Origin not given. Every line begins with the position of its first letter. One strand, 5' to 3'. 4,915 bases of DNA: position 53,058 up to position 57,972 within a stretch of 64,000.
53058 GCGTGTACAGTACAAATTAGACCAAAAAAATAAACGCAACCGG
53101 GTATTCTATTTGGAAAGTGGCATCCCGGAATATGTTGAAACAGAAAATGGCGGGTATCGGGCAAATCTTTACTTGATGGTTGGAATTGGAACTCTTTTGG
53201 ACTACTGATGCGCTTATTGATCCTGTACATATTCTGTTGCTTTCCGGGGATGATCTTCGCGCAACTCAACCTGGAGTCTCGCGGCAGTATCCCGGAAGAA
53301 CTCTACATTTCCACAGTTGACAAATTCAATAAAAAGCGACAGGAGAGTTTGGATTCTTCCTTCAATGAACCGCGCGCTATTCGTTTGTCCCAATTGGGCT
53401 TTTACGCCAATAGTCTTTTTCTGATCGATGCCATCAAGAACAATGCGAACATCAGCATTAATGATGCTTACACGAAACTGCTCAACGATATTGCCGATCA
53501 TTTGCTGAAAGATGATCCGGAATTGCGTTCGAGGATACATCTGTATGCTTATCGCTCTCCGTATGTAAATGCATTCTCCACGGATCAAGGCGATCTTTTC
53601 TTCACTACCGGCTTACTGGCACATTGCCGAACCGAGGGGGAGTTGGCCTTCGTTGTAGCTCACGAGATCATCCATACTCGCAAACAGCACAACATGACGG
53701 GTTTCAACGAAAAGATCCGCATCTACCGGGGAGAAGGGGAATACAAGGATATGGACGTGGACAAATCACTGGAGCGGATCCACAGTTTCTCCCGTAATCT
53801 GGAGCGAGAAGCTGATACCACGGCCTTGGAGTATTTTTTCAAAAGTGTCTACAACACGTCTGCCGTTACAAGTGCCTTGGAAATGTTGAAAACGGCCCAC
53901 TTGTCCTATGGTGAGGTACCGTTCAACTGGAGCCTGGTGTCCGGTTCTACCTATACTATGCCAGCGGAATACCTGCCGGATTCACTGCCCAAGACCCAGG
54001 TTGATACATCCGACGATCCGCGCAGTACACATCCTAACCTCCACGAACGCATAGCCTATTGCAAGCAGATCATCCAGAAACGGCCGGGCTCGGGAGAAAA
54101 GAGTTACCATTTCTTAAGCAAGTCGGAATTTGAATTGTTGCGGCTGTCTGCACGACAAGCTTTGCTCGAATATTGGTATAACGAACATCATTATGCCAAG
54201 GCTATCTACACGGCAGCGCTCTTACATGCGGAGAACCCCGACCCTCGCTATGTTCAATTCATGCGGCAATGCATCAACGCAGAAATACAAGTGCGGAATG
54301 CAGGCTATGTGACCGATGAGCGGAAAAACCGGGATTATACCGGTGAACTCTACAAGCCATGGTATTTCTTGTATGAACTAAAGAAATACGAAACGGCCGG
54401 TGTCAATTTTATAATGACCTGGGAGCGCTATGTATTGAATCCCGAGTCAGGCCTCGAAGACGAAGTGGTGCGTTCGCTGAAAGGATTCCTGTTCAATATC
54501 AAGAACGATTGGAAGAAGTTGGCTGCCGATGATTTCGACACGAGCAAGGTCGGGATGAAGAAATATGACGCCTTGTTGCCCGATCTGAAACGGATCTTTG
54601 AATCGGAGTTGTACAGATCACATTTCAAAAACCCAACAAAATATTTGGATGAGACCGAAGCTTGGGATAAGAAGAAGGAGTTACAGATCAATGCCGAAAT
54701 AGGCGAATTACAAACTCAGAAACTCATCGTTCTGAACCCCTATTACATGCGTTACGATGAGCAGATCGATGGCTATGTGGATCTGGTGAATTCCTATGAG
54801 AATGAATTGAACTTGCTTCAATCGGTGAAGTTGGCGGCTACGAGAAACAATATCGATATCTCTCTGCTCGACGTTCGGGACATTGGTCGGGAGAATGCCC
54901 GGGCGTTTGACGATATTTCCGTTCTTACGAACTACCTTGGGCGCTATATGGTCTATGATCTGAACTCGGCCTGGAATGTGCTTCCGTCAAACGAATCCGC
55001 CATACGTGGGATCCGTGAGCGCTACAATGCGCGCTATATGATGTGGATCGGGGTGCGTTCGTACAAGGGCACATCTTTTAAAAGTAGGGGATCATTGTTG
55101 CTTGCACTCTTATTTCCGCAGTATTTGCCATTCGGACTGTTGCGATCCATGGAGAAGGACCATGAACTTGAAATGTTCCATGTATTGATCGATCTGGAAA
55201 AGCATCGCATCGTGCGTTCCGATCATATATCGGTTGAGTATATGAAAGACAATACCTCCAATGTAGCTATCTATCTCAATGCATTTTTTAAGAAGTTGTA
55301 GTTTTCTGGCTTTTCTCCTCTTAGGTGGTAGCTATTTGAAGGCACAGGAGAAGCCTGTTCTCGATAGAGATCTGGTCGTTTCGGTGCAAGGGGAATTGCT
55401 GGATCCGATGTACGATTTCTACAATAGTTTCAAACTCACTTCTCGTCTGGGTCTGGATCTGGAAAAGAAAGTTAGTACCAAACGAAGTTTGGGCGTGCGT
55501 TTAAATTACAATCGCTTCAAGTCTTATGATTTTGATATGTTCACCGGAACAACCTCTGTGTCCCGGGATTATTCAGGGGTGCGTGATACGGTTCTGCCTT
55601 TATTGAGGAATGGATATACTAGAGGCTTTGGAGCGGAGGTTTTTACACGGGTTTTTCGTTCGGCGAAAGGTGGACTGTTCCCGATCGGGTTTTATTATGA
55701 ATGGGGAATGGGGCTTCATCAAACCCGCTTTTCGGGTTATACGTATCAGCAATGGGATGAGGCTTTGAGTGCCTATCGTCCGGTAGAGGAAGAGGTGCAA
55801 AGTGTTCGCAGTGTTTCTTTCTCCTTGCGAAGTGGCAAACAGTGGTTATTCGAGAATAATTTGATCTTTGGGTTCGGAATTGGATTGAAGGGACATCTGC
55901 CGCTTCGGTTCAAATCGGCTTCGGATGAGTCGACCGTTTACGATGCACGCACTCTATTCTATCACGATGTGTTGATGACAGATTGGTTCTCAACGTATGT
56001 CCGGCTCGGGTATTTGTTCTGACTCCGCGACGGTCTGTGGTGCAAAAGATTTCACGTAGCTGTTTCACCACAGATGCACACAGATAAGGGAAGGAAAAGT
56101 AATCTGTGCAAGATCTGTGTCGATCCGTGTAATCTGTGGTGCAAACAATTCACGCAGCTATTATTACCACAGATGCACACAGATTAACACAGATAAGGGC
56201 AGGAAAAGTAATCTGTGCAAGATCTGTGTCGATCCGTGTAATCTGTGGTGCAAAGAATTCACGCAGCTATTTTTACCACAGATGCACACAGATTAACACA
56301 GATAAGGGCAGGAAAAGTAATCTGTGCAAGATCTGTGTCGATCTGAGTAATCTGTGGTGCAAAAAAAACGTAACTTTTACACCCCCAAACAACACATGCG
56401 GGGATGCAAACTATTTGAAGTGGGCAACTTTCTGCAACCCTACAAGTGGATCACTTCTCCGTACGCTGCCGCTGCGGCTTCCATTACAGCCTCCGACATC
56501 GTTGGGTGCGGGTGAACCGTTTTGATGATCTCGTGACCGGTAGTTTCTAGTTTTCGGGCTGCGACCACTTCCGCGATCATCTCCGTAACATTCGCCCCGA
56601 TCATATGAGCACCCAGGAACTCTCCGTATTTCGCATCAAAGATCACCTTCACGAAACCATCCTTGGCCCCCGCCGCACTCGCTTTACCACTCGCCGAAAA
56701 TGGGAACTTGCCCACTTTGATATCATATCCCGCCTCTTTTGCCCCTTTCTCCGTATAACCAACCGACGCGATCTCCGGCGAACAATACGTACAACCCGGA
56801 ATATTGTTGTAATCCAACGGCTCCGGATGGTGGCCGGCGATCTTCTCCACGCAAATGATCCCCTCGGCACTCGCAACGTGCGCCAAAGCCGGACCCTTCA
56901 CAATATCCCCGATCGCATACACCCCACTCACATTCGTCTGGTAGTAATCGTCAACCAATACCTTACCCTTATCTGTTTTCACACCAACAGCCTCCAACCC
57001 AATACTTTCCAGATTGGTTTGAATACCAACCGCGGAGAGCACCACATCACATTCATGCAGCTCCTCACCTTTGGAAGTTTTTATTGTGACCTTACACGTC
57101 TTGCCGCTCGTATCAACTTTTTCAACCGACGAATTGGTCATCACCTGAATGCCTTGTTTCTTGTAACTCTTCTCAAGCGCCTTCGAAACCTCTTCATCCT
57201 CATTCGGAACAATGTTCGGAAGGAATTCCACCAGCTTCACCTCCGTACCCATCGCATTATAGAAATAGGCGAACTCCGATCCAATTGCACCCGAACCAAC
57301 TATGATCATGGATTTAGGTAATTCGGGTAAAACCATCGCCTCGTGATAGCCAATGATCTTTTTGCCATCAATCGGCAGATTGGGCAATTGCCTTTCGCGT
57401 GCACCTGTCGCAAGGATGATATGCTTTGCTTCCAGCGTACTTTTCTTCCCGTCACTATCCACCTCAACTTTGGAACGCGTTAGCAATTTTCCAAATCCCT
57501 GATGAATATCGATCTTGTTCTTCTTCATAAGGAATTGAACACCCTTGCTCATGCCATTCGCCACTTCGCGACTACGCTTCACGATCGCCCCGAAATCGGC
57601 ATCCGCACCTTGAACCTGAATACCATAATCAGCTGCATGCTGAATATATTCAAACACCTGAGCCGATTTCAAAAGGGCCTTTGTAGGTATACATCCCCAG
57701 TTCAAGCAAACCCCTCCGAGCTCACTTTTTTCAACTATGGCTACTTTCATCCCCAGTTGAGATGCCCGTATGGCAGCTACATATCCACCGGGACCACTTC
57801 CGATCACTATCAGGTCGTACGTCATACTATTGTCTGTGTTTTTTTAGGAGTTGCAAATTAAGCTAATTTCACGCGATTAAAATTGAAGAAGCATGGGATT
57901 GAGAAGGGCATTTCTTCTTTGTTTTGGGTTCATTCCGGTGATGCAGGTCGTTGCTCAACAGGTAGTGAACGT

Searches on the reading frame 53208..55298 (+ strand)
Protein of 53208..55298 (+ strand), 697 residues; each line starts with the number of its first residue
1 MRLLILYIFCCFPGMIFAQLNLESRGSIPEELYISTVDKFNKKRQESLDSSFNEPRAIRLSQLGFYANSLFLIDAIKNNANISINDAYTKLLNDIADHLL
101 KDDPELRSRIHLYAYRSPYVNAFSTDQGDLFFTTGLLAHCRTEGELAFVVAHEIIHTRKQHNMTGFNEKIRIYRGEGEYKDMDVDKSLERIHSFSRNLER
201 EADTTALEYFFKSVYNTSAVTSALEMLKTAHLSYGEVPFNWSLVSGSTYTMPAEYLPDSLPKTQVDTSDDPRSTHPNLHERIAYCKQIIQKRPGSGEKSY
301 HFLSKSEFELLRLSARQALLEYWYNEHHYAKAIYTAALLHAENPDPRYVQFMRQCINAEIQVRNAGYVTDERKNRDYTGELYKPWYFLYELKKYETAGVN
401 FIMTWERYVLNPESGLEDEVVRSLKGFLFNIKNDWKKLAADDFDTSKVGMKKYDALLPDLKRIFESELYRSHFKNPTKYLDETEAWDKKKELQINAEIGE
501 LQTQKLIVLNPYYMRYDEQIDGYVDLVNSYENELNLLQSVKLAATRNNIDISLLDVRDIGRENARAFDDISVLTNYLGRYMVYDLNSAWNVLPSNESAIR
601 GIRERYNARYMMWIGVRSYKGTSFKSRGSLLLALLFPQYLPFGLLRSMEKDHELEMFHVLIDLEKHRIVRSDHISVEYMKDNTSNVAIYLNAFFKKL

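Call 8: search_protein_families(library=pfam, proteins=[window:53208-55298:+], max_evalue=0.01)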
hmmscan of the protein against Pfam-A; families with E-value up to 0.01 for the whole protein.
window:53208-55298:+ (697 aa): 1 family
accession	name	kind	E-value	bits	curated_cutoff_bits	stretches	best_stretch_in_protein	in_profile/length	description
PF01435.24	Peptidase_M48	-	3.6e-15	56.7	20.3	2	111-164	26-83/186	Peptidase family M48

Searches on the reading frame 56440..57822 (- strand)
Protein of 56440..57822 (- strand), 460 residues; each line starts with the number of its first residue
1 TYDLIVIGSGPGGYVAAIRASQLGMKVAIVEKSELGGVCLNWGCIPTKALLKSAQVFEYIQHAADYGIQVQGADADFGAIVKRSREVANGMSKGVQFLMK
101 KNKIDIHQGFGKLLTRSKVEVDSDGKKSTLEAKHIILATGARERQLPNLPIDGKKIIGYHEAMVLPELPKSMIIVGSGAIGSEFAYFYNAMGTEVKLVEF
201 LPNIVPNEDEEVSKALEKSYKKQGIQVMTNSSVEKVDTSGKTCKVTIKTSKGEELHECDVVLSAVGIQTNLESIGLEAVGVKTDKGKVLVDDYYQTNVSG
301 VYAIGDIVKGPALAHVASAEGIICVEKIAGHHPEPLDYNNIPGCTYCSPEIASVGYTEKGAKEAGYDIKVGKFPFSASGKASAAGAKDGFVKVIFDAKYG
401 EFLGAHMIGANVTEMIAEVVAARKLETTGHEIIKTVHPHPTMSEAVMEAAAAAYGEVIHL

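Call 8: search_protein_families(library=pfam, proteins=[window:56440-57822:-], max_evalue=0.01)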
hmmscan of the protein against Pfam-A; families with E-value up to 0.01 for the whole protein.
window:56440-57822:- (460 aa): 16 families
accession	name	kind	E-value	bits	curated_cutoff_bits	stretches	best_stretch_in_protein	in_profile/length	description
PF07992.20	Pyr_redox_2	-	5.6e-72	243.1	26.1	1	2-321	1-291/291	Pyridine nucleotide-disulphide oxidoreductase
PF02852.28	Pyr_redox_dim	-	1.4e-37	128.6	25.3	1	341-450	1-110/110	Pyridine nucleotide-disulphide oxidoreductase, dimerisation domain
PF00070.33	Pyr_redox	-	2.6e-24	86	22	1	172-248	2-80/82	Pyridine nucleotide-disulphide oxidoreductase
PF13738.12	Pyr_redox_3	-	1.7e-17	64.1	30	1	5-305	1-305/305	Pyridine nucleotide-disulphide oxidoreductase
PF12831.13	FAD_oxidored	-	5.1e-10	39.7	27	1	3-140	1-145/416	FAD dependent oxidoreductase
PF01134.28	GIDA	-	1.5e-09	37.9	22.1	1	3-141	1-150/391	Glucose inhibited division protein A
PF00890.30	FAD_binding_2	-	4e-09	36.6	20.4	1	3-42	1-40/414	FAD binding domain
PF01266.30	DAO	-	1.3e-08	35.2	27.9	0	211-273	150-209/353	FAD dependent oxidoreductase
PF13450.12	NAD_binding_8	-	3.1e-08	34.2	21.9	1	6-41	1-37/68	NAD(P)-binding Rossmann-like domain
PF03486.20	HI0933_like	-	1.5e-07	31.6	50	1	3-34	2-33/244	HI0933-like protein Rossmann domain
PF13434.12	Lys_Orn_oxgnase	-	3.1e-06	27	21.3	1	87-209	104-230/339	L-lysine 6-monooxygenase/L-ornithine 5-monooxygenase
PF02737.24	3HCDH_N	-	0.00014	22.3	22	1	174-265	4-86/180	3-hydroxyacyl-CoA dehydrogenase, NAD binding domain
PF01494.25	FAD_binding_3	-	0.00023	20.9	22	0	2-33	2-33/349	FAD binding domain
PF02826.25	2-Hacid_dh_C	-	0.00056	19.8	25.1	0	170-203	37-70/178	D-isomer specific 2-hydroxyacid dehydrogenase, NAD binding domain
PF01593.30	Amino_oxidase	-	0.003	17.3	19.8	0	210-268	204-257/443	Flavin containing amine oxidoreductase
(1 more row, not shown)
